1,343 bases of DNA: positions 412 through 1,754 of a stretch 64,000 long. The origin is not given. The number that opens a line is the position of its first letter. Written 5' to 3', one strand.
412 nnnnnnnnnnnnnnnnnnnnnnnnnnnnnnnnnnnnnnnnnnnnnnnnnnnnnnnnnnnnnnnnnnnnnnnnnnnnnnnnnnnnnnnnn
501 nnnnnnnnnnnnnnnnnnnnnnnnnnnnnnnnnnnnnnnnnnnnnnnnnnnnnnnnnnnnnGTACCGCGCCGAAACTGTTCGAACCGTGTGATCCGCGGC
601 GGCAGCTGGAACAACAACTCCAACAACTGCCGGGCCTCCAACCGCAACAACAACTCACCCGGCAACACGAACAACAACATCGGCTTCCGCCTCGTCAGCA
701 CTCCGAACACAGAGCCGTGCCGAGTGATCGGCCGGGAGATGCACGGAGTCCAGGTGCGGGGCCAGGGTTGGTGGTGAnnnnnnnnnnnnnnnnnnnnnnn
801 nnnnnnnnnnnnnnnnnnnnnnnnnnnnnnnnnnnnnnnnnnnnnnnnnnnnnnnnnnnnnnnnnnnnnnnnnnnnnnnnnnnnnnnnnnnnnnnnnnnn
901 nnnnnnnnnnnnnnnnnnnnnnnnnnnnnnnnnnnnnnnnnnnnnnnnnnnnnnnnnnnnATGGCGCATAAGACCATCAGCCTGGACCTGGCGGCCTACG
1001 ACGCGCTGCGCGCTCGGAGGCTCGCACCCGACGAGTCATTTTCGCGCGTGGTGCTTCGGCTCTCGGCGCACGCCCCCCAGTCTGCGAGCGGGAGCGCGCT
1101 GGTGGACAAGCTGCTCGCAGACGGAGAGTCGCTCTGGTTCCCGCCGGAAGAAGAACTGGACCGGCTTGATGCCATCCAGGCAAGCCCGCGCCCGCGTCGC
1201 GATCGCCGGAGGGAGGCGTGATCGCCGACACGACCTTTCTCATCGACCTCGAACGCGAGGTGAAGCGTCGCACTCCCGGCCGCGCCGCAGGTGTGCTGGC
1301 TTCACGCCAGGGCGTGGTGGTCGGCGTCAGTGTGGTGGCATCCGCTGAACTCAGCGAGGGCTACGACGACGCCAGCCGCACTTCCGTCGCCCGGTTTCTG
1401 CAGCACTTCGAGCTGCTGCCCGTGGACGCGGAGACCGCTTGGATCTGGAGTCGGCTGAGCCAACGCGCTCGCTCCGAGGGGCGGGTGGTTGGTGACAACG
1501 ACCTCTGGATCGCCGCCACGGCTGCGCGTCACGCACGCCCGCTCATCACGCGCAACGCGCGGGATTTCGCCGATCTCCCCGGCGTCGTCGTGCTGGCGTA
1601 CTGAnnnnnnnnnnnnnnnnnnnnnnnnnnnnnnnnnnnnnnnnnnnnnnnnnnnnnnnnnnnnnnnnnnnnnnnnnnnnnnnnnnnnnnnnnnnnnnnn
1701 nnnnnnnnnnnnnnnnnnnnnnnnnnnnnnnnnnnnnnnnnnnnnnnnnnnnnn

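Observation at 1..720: Diversity-generating retroelement: RT 3' end plus AAC-saturated template repeat, with the target outside the window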

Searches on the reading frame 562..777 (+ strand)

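Call 4: search_protein_families(library=pfam, proteins=[window:562-777:+], max_evalue=0.01)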
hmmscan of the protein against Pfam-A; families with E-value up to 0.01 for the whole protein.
window:562-777:+ (71 aa): 1 family
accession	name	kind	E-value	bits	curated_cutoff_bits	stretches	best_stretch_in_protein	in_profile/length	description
PF03781.23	FGE-sulfatase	-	1.2e-08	35.4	23.3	1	4-45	210-254/255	Sulfatase-modifying factor enzyme 1-like domain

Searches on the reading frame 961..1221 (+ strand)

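Call 4: search_protein_families(library=pfam, proteins=[window:961-1221:+], max_evalue=0.01)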
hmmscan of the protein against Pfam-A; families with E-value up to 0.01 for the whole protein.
window:961-1221:+ (86 aa): 1 family
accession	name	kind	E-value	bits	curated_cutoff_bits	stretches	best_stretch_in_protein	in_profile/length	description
PF02697.20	VAPB_antitox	-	0.00025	22.2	27.9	1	4-35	1-31/69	Putative antitoxin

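Call 44: search_protein_families(library=ncbifam, proteins=[window:961-1221:+], max_evalue=0.001)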
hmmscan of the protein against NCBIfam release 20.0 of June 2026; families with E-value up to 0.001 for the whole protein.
window:961-1221:+ (86 aa): 1 family
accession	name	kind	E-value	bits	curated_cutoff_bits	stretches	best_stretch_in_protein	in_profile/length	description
NF010249.0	PRK13696.1-1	equivalog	6e-05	23.1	90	1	1-37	1-36/72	hypothetical protein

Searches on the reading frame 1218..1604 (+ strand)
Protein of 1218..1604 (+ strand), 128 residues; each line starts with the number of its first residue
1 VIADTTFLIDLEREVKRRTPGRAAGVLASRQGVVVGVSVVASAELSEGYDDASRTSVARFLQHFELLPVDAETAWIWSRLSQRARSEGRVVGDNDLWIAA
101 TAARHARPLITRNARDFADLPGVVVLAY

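Call 4: search_protein_families(library=pfam, proteins=[window:1218-1604:+], max_evalue=0.01)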
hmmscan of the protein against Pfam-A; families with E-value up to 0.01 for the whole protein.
window:1218-1604:+ (128 aa): 1 family
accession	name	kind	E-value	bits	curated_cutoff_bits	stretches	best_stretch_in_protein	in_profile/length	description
PF01850.27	PIN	-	5e-11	43.7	23.6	1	2-121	2-118/120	PIN domain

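Call 44: search_protein_families(library=ncbifam, proteins=[window:1218-1604:+], max_evalue=0.001)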
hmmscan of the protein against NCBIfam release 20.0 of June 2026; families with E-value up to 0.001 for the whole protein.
window:1218-1604:+ (128 aa): 2 families
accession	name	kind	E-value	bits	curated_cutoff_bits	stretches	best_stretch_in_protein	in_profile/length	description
NF047863.1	VapCLeptosp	equivalog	2.2e-11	44.2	140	1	29-123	25-124/130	type II toxin-antitoxin system tRNA(fMet)-specific endonuclease VapC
NF047959.1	TA_toxin_VapC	equivalog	2.2e-08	34.2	80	1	2-120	2-119/125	type II toxin-antitoxin system VapC family toxin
